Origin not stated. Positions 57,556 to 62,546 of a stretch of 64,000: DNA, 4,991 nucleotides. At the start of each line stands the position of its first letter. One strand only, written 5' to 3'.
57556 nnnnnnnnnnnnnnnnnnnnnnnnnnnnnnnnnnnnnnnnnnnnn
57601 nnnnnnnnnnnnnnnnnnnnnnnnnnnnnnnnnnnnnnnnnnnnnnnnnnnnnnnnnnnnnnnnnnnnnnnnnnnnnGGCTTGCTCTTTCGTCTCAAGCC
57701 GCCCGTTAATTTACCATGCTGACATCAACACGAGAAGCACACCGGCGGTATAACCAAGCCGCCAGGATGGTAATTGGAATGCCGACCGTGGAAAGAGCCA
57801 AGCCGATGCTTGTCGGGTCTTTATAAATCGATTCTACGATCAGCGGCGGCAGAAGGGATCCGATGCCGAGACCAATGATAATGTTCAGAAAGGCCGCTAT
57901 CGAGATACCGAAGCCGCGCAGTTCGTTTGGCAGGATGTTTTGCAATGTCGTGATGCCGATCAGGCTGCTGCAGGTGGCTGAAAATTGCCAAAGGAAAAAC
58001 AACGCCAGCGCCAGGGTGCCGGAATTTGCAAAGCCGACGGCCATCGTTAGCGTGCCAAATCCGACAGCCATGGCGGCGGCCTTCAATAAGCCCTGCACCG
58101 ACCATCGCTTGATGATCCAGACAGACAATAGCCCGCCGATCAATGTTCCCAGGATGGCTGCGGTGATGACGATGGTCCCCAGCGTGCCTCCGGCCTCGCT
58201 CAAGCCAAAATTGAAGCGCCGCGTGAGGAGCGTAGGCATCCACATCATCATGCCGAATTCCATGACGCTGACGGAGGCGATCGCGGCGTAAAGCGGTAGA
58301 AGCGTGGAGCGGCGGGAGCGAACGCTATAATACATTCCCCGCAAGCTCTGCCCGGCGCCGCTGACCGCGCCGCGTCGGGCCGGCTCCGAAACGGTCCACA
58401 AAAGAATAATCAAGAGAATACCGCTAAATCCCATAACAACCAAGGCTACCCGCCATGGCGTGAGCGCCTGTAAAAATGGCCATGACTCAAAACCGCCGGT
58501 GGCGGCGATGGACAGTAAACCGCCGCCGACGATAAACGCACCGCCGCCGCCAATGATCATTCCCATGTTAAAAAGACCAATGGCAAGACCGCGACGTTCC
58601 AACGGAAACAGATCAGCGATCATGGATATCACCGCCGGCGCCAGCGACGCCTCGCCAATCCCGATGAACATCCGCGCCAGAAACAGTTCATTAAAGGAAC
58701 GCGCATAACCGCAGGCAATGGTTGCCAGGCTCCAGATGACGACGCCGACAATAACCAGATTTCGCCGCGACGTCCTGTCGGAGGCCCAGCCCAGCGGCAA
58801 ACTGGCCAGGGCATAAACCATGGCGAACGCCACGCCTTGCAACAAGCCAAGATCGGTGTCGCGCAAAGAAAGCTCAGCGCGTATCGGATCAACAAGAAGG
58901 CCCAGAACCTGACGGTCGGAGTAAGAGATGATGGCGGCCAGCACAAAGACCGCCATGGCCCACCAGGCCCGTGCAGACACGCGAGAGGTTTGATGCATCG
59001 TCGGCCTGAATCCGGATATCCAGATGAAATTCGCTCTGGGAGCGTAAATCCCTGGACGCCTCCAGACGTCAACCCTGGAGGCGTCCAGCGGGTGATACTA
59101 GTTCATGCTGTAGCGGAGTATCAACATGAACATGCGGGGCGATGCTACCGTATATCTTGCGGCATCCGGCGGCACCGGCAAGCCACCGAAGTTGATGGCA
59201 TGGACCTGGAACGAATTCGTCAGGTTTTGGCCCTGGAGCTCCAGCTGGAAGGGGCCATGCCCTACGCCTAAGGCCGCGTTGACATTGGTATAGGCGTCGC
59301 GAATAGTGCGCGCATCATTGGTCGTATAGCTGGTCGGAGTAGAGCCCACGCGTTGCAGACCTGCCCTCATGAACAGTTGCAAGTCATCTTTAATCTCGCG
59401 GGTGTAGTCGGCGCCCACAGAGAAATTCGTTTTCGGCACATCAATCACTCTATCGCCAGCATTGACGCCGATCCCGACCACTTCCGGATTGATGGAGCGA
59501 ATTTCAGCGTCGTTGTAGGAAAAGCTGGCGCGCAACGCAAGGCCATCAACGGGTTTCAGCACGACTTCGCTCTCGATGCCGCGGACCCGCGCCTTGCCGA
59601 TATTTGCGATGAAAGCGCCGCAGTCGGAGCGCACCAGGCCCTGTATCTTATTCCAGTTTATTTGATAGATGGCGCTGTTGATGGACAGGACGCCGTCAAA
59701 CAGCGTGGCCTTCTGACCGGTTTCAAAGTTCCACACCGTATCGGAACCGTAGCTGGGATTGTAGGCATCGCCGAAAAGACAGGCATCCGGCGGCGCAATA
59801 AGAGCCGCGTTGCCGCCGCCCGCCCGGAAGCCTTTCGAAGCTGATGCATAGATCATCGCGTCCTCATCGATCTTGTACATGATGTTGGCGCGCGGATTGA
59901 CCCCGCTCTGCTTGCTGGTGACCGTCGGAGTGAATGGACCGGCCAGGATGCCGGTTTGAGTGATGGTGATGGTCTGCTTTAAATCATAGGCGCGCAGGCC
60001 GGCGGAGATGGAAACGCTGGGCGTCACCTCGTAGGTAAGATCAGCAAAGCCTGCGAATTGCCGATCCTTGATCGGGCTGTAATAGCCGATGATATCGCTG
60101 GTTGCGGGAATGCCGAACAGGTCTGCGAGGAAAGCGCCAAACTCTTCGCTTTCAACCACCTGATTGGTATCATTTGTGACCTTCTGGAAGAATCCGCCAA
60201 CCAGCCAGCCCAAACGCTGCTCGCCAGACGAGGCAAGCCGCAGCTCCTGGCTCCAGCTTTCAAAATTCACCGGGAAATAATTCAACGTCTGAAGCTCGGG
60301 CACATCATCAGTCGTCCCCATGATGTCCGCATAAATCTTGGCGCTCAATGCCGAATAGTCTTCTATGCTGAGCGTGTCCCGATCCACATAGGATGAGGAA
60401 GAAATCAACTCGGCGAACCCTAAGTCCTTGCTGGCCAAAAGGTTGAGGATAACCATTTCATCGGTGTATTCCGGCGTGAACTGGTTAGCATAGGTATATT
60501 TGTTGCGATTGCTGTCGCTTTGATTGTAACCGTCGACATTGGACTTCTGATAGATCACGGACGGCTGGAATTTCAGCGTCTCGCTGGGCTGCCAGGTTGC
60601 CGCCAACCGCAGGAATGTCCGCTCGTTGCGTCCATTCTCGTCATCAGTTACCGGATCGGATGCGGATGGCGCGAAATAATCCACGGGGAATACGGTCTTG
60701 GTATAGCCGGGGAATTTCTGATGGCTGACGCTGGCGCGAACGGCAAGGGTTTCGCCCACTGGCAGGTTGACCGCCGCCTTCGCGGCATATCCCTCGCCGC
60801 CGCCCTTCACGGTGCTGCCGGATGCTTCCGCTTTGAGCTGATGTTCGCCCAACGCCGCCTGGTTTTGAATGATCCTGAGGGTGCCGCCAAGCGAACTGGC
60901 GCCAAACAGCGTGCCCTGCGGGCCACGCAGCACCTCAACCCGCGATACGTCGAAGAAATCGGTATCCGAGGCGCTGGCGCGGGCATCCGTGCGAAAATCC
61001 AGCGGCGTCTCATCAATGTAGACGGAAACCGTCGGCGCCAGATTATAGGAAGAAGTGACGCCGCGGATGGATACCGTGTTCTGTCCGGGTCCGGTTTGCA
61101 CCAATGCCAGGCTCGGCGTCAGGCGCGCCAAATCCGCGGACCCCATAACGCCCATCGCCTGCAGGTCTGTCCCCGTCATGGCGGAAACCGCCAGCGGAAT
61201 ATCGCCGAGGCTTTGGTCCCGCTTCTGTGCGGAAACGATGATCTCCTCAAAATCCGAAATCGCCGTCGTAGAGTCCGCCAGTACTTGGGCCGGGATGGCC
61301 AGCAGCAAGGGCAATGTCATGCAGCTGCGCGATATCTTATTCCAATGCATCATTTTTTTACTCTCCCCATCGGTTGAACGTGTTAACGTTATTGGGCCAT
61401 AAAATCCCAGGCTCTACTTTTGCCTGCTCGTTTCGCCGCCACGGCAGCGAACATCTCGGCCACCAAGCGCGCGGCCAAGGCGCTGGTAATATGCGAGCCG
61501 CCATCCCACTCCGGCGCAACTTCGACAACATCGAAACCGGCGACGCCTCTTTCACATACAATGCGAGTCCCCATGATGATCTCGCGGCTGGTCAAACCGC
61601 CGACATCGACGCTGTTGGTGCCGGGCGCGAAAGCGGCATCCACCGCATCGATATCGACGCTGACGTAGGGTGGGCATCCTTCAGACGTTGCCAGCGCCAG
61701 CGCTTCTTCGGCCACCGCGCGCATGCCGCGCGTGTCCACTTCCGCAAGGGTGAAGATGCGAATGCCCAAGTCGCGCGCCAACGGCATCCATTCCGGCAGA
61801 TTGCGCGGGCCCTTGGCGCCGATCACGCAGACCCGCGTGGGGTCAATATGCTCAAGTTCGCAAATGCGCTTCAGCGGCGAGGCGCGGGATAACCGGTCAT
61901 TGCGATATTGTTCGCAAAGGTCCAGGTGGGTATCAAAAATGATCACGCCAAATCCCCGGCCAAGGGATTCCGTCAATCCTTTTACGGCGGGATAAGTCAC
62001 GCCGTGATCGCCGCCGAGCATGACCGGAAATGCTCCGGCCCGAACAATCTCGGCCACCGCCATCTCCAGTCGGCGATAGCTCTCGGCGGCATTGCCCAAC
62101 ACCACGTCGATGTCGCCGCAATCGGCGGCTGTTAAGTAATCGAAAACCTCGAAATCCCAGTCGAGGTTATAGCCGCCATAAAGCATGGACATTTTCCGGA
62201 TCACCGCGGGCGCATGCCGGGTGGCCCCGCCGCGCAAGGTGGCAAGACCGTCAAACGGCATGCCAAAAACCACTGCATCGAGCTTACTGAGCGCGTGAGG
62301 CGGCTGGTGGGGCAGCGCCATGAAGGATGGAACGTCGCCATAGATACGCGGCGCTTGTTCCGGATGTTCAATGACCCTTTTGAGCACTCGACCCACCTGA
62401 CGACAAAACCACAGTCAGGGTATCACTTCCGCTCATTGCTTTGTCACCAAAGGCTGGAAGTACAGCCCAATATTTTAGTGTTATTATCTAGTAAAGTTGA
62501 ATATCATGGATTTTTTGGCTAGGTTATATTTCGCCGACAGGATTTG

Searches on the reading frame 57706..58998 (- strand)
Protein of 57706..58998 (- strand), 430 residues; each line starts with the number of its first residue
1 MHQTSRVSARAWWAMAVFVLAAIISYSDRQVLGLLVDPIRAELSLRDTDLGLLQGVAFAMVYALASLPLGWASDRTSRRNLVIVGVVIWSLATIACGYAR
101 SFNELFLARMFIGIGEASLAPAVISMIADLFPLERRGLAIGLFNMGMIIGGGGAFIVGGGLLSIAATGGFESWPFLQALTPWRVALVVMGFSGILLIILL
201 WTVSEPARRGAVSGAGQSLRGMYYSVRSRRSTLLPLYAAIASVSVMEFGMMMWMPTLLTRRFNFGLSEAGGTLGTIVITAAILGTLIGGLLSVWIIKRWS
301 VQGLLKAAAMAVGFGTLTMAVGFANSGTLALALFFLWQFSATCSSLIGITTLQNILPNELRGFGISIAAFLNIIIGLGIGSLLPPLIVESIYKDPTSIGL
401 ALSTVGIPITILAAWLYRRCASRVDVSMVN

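Call 24: search_protein_families(library=pfam, proteins=[window:57706-58998:-], max_evalue=0.001)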
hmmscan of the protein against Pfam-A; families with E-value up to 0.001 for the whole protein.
window:57706-58998:- (430 aa): 3 families
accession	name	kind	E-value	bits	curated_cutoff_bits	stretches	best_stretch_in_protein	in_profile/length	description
PF07690.21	MFS_1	-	1.3e-38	133.3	33.4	1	19-373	2-340/347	Major Facilitator Superfamily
PF00083.30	Sugar_tr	-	1.1e-11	44.8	22.3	1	57-205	54-193/452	Sugar (and other) transporter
PF03137.26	OATP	-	9.4e-05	21.3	25.8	1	234-320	296-380/545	Organic Anion Transporter Polypeptide (OATP) family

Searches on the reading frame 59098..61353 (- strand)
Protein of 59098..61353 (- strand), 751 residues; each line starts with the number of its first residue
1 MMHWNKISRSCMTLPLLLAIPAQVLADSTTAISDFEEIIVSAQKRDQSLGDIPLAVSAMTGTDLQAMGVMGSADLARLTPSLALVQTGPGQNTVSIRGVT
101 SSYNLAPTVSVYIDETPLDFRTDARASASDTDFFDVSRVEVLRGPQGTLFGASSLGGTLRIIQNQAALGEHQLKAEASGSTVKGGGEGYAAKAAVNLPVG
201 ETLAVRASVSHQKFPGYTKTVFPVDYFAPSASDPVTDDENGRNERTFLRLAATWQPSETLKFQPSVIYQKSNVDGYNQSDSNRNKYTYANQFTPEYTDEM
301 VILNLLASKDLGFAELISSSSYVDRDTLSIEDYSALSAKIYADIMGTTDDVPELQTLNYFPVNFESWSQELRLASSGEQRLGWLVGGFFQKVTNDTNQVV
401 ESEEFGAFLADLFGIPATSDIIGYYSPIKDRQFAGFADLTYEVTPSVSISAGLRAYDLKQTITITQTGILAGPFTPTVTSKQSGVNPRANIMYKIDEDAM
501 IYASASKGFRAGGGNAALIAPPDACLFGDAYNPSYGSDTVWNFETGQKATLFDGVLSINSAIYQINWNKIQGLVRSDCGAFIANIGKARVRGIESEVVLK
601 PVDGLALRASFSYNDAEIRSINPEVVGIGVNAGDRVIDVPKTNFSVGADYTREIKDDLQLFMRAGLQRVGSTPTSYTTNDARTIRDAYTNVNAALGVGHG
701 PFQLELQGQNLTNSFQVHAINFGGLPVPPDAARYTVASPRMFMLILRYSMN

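Call 24: search_protein_families(library=pfam, proteins=[window:59098-61353:-], max_evalue=0.001)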
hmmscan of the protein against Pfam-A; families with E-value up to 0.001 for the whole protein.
window:59098-61353:- (751 aa): 2 families
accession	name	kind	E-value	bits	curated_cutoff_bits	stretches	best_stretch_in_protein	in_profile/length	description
PF00593.30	TonB_dep_Rec_b-barrel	-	4.7e-35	122.7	27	1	322-711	86-436/436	TonB dependent receptor-like, beta-barrel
PF07715.20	Plug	-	5.7e-17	62.6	23.9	1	51-158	4-107/107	TonB-dependent Receptor Plug Domain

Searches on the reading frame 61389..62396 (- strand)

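Call 24: search_protein_families(library=pfam, proteins=[window:61389-62396:-], max_evalue=0.001)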
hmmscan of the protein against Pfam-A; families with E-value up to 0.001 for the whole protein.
window:61389-62396:- (335 aa): 1 family
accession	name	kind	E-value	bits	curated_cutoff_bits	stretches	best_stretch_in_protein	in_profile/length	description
PF00491.26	Arginase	-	8.8e-71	239.1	22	1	40-316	2-279/280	Arginase family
